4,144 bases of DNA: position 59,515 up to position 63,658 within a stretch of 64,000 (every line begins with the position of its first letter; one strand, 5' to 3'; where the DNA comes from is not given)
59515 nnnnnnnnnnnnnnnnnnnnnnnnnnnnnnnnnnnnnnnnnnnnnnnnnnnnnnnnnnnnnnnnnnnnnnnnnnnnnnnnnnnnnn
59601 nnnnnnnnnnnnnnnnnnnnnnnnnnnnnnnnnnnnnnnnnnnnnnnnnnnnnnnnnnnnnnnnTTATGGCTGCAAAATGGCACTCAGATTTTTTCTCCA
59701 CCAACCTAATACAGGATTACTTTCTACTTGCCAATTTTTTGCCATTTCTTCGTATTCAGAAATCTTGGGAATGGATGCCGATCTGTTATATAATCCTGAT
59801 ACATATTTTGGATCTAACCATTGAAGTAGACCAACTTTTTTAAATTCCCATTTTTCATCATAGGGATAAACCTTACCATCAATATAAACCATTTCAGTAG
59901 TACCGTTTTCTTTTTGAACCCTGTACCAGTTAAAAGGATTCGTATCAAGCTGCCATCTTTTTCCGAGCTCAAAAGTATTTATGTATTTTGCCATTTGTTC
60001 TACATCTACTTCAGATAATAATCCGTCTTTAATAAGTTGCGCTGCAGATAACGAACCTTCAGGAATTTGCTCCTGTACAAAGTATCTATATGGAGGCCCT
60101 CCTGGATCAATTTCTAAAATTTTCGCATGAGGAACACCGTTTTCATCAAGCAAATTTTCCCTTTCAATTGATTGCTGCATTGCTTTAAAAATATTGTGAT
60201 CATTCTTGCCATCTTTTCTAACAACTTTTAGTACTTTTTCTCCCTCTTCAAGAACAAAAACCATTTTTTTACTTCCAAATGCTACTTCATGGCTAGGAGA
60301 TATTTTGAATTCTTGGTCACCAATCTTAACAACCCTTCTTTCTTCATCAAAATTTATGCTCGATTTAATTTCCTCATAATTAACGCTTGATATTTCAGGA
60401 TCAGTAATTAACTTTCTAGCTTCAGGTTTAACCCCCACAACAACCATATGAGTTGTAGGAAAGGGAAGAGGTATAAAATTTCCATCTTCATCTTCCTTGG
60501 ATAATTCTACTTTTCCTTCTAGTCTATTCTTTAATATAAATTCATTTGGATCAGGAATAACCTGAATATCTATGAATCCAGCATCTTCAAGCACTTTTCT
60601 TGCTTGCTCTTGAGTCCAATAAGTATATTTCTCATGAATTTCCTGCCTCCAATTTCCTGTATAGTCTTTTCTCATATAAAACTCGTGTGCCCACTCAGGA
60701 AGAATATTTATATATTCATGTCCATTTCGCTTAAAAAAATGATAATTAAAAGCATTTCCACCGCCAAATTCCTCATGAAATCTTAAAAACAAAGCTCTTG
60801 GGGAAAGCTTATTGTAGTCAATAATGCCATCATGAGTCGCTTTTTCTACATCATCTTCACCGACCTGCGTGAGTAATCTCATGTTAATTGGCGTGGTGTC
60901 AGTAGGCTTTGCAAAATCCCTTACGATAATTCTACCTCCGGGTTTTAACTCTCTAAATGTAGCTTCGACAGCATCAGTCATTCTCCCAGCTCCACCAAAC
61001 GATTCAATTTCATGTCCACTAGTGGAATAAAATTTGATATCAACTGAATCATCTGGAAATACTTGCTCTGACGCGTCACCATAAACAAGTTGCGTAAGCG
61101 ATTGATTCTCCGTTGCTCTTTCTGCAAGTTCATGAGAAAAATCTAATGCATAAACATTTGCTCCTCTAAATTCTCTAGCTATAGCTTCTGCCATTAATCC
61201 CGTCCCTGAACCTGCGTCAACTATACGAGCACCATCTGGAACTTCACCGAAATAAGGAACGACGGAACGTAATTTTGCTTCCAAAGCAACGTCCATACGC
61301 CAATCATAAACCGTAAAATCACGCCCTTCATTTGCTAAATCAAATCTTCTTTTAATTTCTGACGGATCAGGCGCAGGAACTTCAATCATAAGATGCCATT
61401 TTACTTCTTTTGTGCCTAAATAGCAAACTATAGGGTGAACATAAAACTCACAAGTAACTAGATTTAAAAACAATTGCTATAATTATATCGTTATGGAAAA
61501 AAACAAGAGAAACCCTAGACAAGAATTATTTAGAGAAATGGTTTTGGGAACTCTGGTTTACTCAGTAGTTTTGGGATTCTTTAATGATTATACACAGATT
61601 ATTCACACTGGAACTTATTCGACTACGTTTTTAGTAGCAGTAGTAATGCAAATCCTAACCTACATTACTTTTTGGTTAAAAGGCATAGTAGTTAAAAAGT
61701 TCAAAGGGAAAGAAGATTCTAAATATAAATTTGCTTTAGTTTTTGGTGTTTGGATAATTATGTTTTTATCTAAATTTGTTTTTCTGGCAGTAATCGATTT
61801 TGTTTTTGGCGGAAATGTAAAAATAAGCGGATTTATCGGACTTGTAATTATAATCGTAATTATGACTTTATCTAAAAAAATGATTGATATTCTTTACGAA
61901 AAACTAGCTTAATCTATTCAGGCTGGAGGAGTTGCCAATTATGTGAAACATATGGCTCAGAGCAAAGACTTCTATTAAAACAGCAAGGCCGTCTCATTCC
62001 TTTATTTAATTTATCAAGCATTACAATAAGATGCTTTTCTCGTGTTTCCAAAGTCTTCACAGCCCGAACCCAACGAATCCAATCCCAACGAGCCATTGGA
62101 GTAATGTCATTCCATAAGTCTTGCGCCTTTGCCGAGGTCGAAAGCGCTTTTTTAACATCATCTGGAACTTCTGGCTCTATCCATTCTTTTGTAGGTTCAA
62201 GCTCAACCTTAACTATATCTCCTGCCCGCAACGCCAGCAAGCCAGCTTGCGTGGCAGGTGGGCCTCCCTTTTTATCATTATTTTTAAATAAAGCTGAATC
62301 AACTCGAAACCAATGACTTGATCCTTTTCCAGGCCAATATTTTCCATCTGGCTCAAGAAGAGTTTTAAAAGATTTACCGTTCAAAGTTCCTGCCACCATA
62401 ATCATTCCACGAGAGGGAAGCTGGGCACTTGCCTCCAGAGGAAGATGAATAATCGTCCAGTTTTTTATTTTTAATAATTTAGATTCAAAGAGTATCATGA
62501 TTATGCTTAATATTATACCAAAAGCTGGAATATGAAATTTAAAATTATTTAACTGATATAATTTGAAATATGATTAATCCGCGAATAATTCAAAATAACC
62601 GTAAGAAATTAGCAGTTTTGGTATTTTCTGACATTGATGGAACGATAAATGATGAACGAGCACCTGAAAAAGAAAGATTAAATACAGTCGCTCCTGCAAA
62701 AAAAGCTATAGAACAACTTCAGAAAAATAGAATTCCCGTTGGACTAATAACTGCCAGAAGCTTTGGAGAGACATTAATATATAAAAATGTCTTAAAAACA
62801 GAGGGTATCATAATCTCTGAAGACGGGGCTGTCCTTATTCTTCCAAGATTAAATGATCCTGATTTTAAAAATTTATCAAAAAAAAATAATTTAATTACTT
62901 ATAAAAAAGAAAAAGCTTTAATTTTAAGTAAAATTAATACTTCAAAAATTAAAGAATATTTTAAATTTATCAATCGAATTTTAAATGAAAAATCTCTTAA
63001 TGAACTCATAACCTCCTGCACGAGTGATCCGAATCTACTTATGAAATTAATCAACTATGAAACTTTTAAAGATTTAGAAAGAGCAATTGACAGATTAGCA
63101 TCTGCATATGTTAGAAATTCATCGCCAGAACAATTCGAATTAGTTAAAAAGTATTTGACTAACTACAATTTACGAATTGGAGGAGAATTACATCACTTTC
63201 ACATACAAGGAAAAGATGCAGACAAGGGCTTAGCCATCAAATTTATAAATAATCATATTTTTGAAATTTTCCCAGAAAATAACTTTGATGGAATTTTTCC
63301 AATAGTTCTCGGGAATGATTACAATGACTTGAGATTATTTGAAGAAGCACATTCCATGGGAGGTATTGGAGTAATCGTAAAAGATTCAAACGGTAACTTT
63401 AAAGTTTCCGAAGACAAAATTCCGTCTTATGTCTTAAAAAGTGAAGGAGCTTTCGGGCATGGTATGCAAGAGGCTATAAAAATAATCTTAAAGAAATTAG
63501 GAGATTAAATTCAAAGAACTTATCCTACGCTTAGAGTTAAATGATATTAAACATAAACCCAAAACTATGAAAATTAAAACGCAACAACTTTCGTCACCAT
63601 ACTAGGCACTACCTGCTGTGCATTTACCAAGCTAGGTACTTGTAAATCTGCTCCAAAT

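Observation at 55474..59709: NrtR-controlled operon coupling an NAPRTase/NAMPT-family phosphoribosyltransferase to a radical SAM enzyme and a PLP aminotransferase-fold protein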

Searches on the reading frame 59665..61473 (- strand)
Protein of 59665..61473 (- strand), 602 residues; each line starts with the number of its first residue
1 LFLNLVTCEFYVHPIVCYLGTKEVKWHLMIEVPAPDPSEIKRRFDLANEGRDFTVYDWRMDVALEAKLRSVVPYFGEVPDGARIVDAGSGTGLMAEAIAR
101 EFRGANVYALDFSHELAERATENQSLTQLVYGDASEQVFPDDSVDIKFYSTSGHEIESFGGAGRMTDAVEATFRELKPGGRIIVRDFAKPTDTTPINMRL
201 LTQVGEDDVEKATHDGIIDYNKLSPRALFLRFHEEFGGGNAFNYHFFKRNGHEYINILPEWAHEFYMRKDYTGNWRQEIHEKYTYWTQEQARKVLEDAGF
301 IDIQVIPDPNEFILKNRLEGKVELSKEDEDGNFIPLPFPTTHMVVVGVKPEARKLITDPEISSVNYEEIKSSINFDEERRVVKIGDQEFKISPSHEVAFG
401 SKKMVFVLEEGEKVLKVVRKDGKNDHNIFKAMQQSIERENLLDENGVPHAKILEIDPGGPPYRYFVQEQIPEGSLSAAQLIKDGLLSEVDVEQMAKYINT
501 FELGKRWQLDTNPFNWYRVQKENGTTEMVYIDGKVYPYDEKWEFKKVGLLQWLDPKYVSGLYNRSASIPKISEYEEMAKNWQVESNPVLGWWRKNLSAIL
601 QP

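Call 3: search_protein_families(library=pfam, proteins=[window:59665-61473:-], max_evalue=0.01)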
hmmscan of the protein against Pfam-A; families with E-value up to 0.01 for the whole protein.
window:59665-61473:- (602 aa): 6 families
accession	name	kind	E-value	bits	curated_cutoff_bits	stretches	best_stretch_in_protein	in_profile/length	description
PF08241.18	Methyltransf_11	-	9e-12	45.9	21.2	1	85-184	1-95/95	Methyltransferase domain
PF13649.12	Methyltransf_25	-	2.6e-09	38.1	27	1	84-180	1-97/97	Methyltransferase domain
PF13489.12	Methyltransf_23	-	4.9e-07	30.1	27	1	66-300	7-159/164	Methyltransferase domain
PF13847.12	Methyltransf_31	-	4.8e-06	26.8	27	1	80-188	3-113/145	Methyltransferase domain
PF08242.18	Methyltransf_12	-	3.1e-05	25.1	30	1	85-182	1-98/98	Methyltransferase domain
PF01209.24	Ubie_methyltran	-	4.9e-05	23.2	20.1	1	78-191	45-158/233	ubiE/COQ5 methyltransferase family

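Call 4: search_protein_families(library=ncbifam, proteins=[window:59665-61473:-], max_evalue=0.01)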
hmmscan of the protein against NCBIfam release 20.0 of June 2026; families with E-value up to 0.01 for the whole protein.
window:59665-61473:- (602 aa): 22 families
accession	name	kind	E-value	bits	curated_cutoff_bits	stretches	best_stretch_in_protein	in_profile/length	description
TIGR02072.1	BioC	equivalog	4.7e-10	39.7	184.95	1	79-148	33-102/244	malonyl-ACP O-methyltransferase BioC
NF005379.0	PRK06922.1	equivalog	5.6e-10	38.2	602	1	80-344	418-673/677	class I SAM-dependent methyltransferase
NF001241.0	PRK00216.1-2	equivalog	7.5e-10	38.8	327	1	39-192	12-155/231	demethylmenaquinone methyltransferase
TIGR01934.1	MenG_MenH_UbiE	subfamily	2.9e-08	33.3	158.35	1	69-193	38-150/223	ubiquinone/menaquinone biosynthesis methyltransferase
NF045667.1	MTase_DVU1556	equivalog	4e-08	33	155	1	77-190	19-125/213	DVU_1556 family methyltransferase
NF041537.1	ArsM_AhpD_UU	exception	6.5e-08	31.7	510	1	75-187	71-183/345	arsenite methyltransferase/AhpD domain selenoprotein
NF043040.1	corrin_prot_MT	hypoth_equivalog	3.6e-07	29.9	180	1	56-193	15-156/216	corrinoid protein-associated methyltransferase CpaM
TIGR02021.1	BchM-ChlM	equivalog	4e-07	29.7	158.9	1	79-125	53-97/218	magnesium protoporphyrin IX methyltransferase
NF001244.0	PRK00216.1-5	equivalog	2.3e-06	27.1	216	1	81-195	49-163/236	bifunctional demethylmenaquinone methyltransferase/2-methoxy-6-polyprenyl-1,4-benzoquinol methylase UbiE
TIGR03534.1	RF_mod_PrmC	equivalog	2.6e-06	27.1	199.1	1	81-129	87-137/253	peptide chain release factor N(5)-glutamine methyltransferase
TIGR02469.1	CbiT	equivalog_domain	4.1e-06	27.1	78.3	1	78-184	17-120/124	precorrin-6Y C5,15-methyltransferase (decarboxylating) subunit CbiT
NF007610.0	PRK10258.1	equivalog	8.9e-06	25.2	342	1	82-183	44-137/251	malonyl-ACP O-methyltransferase BioC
NF041536.1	ArsM_DUF2284_UU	exception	1e-05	24.1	575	1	75-186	71-182/459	arsenite methyltransferase/DUF2284 domain selenoprotein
NF001243.0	PRK00216.1-4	equivalog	1.7e-05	24.3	235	1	77-191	44-158/237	demethylmenaquinone methyltransferase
NF052510.1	methyltran_MpqE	exception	3.3e-05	23.4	335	1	79-193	45-160/234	methyl-plastoquinone biosynthesis methyltransferase MpqE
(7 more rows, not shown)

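Call 5: search_protein_families(library=padloc, proteins=[window:59665-61473:-], max_evalue=0.01)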
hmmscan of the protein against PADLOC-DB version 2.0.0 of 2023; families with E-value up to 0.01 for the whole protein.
window:59665-61473:- (602 aa): 2 families
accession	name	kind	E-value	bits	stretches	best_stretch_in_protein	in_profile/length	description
PDLC04134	mad2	-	2.2e-11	41.3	1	77-191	288-401/492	mads_2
PDLC03285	MTase_II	-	0.0059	13.7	0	83-141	38-98/413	Type II methyltransferase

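Call 6: search_protein_families(library=phrogs, proteins=[window:59665-61473:-], max_evalue=0.01)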
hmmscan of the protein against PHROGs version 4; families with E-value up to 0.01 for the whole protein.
window:59665-61473:- (602 aa): 2 families
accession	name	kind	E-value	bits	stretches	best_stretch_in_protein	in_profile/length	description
phrog_4752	-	other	1e-06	29.2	1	78-152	49-130/241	tRNA methyltransferase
phrog_23522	-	unknown function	0.0015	19.1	1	78-159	49-133/273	-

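Call 70: search_solved_structures(query=window:59665-61473:-, max_evalue=0.1)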
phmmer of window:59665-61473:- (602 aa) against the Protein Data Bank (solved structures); distinct sequences matched with E-value up to 0.1: 16.
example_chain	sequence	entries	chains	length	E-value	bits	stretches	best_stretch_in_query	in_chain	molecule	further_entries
8zc8_A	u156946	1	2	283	0.00019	23.2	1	78-195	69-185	MitM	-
21zq_A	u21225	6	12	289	0.0002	23.1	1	78-195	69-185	MitM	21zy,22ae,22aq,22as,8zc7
3e23_A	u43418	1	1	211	0.00055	21.7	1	69-181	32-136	uncharacterized protein RPA2492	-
9fce_A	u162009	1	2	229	0.0011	20.7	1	61-180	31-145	SAM dependent methyltransferase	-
6f5z_A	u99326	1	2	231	0.002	19.8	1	47-181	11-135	24-sterol C-methyltransferase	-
4dzr_A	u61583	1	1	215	0.004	18.8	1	68-123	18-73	Protein-(Glutamine-N5) methyltransferase, release factor-specific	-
4krh_A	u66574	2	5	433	0.0044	18.7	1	71-187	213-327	Phosphoethanolamine N-methyltransferase 2 | Phospholethanolamine N-methyltransferase 2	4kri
7wdq_A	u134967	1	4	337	0.0045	18.6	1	78-203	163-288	SAM-dependent MTHB methyltransferase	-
7wdw_A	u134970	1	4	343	0.0047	18.6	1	78-203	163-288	DSYB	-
5wp5_A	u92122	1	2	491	0.0052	18.4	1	79-194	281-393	Phosphomethylethanolamine N-methyltransferase 2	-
4ine_A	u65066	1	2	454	0.0083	17.8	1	70-189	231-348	Protein PMT-2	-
3mgg_A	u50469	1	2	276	0.016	16.8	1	74-183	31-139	Methyltransferase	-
5f8c_A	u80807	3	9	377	0.027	16.1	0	72-187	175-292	Methyltransferase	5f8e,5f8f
1i1n_A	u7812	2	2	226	0.058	15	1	74-184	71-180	PROTEIN-L-ISOASPARTATE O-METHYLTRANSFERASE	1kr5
1f38_A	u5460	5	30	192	0.071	14.7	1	75-188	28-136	PRECORRIN-8W DECARBOXYLASE | Precorrin-6y methyltransferase/putative decarboxylase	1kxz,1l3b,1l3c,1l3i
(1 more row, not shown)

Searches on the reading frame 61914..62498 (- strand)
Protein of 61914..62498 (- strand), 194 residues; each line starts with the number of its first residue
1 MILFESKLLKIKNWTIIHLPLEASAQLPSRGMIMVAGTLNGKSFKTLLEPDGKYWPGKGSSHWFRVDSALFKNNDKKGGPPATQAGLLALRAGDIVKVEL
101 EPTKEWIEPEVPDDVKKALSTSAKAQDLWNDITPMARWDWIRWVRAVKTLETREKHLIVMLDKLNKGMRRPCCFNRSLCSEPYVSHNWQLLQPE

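Call 3: search_protein_families(library=pfam, proteins=[window:61914-62498:-], max_evalue=0.01)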
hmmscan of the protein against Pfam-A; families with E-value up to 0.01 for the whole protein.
window:61914-62498:- (194 aa): 2 families
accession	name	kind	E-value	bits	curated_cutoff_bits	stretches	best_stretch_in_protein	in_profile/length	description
PF13376.11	OmdA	-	4.6e-14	52.6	25.6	1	108-167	1-60/60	Bacteriocin-protection, YdeI or OmpD-Associated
PF08922.17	DUF1905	-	7.7e-10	39.2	24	1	12-79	12-74/81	Domain of unknown function (DUF1905)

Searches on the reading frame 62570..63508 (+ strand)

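Call 3: search_protein_families(library=pfam, proteins=[window:62570-63508:+], max_evalue=0.01)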
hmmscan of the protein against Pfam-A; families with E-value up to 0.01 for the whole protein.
window:62570-63508:+ (312 aa): 1 family
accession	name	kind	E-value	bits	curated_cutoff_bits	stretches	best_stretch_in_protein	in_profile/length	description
PF08282.18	Hydrolase_3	-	2.3e-09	37.8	20.9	1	18-278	1-236/255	haloacid dehalogenase-like hydrolase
